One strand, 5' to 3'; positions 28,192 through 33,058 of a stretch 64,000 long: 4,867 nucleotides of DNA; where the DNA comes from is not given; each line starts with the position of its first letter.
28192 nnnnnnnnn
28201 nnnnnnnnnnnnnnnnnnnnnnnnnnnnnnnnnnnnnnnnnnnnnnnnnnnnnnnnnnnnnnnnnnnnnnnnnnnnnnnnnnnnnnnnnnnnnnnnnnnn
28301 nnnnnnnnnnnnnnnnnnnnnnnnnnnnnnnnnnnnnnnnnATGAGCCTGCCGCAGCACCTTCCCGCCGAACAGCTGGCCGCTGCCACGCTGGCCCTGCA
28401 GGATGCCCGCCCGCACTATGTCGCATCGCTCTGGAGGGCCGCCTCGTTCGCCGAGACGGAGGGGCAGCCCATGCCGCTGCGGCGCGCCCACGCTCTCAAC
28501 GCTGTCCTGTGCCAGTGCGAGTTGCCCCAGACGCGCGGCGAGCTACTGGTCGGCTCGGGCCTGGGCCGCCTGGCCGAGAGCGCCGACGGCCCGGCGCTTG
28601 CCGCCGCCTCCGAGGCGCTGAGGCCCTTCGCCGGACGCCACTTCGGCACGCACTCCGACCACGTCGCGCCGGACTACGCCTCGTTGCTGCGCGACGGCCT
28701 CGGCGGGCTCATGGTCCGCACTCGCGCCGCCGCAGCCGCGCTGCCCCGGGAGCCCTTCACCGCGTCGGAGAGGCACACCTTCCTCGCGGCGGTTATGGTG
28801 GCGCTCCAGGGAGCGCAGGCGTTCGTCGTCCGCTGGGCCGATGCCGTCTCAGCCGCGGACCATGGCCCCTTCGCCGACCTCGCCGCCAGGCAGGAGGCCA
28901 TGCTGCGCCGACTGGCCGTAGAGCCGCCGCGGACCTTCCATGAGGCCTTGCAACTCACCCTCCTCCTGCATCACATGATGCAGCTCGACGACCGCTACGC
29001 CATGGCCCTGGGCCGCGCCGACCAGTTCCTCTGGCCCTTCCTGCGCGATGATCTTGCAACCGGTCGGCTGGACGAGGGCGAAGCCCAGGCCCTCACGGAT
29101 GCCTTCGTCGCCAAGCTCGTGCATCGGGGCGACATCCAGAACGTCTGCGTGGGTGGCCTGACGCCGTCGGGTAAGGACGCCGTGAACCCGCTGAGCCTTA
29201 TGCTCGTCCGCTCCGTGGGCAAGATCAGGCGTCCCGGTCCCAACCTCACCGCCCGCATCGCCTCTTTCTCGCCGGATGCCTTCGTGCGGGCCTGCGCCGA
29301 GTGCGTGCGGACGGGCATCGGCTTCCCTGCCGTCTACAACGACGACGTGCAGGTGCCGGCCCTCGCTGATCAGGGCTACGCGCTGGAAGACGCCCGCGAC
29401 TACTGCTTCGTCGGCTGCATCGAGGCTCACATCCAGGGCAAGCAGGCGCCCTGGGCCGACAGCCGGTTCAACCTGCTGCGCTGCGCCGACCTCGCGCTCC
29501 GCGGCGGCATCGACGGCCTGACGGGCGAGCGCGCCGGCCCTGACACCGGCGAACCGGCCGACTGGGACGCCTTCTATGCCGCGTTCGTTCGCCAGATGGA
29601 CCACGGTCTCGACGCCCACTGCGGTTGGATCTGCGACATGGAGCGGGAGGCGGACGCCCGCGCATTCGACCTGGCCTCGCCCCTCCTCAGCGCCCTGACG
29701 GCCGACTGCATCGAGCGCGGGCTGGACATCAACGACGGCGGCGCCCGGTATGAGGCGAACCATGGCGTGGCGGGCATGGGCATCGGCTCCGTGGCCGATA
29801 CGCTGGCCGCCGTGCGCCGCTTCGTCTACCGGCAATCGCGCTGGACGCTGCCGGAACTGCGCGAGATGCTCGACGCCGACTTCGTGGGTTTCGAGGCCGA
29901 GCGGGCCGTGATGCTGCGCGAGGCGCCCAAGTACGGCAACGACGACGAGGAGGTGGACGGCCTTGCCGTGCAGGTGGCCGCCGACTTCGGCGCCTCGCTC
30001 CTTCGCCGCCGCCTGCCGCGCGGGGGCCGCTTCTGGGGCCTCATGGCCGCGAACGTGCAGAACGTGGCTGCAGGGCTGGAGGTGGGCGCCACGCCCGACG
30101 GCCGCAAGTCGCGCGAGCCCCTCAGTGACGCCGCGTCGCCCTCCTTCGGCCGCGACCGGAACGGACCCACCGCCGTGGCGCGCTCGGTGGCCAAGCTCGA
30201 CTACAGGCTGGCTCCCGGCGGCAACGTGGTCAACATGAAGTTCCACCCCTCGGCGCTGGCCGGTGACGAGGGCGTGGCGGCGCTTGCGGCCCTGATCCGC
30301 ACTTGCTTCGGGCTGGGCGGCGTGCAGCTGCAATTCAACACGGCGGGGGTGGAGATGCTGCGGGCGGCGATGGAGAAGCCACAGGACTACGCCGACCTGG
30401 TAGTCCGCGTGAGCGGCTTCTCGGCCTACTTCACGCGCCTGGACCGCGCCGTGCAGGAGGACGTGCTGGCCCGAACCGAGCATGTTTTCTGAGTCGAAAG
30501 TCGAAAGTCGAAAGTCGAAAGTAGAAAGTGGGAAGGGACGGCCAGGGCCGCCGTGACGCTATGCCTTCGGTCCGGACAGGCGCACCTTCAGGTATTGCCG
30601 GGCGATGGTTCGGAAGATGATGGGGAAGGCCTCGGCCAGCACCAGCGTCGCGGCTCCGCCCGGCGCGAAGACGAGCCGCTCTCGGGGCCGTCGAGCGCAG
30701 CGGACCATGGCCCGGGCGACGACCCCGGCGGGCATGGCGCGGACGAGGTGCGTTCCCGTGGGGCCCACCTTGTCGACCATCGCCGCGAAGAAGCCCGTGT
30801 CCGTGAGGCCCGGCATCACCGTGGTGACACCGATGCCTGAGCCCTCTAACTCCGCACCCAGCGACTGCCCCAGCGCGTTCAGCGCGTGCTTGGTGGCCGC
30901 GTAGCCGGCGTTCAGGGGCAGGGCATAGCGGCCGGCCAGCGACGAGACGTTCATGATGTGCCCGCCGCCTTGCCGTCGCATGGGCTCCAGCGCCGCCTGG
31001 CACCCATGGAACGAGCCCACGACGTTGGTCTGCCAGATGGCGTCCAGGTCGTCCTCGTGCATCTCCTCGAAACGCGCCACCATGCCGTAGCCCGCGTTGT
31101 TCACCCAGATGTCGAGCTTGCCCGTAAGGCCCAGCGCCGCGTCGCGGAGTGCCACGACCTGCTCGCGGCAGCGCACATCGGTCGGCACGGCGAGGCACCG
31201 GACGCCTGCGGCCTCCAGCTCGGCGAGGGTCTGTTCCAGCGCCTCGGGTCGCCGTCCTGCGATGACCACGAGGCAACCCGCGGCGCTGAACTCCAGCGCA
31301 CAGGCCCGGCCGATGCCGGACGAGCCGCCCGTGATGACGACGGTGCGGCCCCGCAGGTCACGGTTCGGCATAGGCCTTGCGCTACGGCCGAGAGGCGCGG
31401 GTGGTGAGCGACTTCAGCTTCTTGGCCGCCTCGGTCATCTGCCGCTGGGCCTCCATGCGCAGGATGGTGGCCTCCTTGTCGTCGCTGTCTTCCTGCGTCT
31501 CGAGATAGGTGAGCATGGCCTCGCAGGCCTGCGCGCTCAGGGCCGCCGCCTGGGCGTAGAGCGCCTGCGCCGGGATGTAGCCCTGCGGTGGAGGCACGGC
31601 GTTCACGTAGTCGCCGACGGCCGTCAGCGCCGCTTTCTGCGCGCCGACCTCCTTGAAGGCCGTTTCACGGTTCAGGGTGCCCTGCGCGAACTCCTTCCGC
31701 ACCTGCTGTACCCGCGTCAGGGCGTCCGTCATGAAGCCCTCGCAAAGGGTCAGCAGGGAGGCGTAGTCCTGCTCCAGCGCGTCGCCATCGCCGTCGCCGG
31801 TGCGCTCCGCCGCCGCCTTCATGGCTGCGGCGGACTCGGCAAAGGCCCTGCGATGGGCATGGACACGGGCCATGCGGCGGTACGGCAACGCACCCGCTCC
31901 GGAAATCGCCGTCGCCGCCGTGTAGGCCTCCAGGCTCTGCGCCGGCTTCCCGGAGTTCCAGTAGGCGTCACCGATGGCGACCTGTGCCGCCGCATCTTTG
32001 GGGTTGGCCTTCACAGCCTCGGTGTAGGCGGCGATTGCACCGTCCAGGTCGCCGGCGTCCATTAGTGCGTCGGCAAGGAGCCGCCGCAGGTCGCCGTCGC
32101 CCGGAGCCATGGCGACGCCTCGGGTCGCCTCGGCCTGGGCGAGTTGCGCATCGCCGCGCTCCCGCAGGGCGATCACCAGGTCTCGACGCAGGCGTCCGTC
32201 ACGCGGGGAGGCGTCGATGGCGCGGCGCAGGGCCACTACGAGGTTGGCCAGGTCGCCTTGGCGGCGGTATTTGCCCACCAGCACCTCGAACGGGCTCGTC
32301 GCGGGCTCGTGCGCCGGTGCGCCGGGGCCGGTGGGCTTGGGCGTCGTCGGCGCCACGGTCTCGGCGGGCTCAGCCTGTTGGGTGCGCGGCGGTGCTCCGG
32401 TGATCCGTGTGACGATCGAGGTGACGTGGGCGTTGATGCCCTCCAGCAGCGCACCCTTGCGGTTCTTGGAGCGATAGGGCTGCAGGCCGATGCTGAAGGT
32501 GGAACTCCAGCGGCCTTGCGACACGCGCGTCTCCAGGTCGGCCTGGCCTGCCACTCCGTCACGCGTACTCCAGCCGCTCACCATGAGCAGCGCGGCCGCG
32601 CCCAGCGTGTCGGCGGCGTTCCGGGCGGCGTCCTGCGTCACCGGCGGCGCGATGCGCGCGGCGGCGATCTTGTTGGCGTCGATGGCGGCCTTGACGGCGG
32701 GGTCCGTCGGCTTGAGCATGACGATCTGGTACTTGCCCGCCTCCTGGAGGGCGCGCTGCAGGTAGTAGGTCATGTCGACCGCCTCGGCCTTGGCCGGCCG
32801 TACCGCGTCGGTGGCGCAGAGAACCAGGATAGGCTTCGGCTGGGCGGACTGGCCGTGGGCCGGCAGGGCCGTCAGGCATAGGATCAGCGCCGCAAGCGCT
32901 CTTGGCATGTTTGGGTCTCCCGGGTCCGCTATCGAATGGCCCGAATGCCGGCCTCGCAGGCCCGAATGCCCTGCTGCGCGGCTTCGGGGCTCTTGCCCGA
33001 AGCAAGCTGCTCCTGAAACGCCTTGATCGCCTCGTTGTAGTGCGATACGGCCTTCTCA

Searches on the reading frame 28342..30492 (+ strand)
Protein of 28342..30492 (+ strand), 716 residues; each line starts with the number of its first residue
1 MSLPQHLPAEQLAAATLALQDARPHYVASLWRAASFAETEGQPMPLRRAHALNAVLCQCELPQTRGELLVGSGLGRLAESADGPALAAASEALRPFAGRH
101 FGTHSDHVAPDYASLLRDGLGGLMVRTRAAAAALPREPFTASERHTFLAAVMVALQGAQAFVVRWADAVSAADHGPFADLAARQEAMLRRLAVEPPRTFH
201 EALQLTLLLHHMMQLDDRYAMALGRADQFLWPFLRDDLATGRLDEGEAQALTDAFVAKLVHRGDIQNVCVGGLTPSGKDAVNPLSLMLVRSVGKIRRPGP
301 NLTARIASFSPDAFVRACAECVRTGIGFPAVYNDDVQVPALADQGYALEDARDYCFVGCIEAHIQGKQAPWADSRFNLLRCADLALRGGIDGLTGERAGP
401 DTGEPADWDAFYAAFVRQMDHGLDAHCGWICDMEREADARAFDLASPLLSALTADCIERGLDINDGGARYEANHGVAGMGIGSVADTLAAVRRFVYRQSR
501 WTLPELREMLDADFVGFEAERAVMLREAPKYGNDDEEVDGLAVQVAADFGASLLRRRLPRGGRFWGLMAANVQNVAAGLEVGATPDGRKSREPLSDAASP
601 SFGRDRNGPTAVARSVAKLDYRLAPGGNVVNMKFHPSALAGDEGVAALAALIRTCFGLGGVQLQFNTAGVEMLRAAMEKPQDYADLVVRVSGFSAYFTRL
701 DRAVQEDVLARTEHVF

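Call 87: search_protein_families(library=pfam, proteins=[window:28342-30492:+], max_evalue=0.00001)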
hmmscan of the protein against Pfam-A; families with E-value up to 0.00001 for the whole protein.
window:28342-30492:+ (716 aa): 2 families
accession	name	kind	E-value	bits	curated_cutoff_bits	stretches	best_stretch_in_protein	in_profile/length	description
PF02901.20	PFL-like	-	6.3e-112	375.8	24.3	1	105-564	157-633/647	Pyruvate formate lyase-like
PF01228.26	Gly_radical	-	3.1e-29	102.1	22.2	1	595-698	2-106/106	Glycine radical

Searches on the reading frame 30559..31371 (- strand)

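Call 87: search_protein_families(library=pfam, proteins=[window:30559-31371:-], max_evalue=0.00001)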
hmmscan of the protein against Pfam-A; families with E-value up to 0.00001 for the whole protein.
window:30559-31371:- (270 aa): 3 families
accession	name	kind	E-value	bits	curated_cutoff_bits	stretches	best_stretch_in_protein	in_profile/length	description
PF00106.31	adh_short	-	6.8e-52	176.2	26.6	1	10-198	2-190/195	short chain dehydrogenase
PF13561.12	adh_short_C2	-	9.3e-37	127.3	27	1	18-208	6-193/236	Enoyl-(Acyl carrier protein) reductase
PF08659.16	KR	-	2.1e-13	51.1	22.6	1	10-170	2-162/180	KR domain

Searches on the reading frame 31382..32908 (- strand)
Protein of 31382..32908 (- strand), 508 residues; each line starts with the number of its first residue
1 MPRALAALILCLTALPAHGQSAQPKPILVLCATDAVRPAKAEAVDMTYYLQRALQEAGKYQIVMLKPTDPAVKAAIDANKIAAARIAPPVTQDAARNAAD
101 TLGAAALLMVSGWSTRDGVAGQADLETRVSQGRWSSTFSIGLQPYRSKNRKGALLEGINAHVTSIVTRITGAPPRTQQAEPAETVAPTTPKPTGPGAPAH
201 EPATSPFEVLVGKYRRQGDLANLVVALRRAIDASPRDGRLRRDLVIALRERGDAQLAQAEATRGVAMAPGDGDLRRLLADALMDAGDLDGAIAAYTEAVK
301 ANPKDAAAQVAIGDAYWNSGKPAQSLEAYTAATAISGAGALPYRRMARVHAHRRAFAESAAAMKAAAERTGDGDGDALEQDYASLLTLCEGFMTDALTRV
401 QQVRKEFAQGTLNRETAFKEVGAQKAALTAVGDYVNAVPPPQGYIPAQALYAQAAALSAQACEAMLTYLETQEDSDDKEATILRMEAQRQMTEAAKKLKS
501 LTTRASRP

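Call 87: search_protein_families(library=pfam, proteins=[window:31382-32908:-], max_evalue=0.00001)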
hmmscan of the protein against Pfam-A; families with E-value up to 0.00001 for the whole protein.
window:31382-32908:- (508 aa): 6 families
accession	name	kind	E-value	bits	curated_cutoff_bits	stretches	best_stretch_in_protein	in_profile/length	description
PF14559.12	TPR_19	-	6.7e-12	46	25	2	248-309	1-62/68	Tetratricopeptide repeat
PF13432.12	TPR_16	-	1.5e-10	41.7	32.7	1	277-336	2-61/65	Tetratricopeptide repeat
PF13181.12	TPR_8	-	2.4e-09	37.1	25.7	0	277-305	6-34/34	Tetratricopeptide repeat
PF13414.12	TPR_11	-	3.9e-09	36.5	26.8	1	280-320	2-42/42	TPR repeat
PF13428.12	TPR_14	-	5.9e-07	30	23.5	0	273-311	2-40/44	Tetratricopeptide repeat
PF07719.23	TPR_2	-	2e-06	27.9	27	0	277-305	6-34/34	Tetratricopeptide repeat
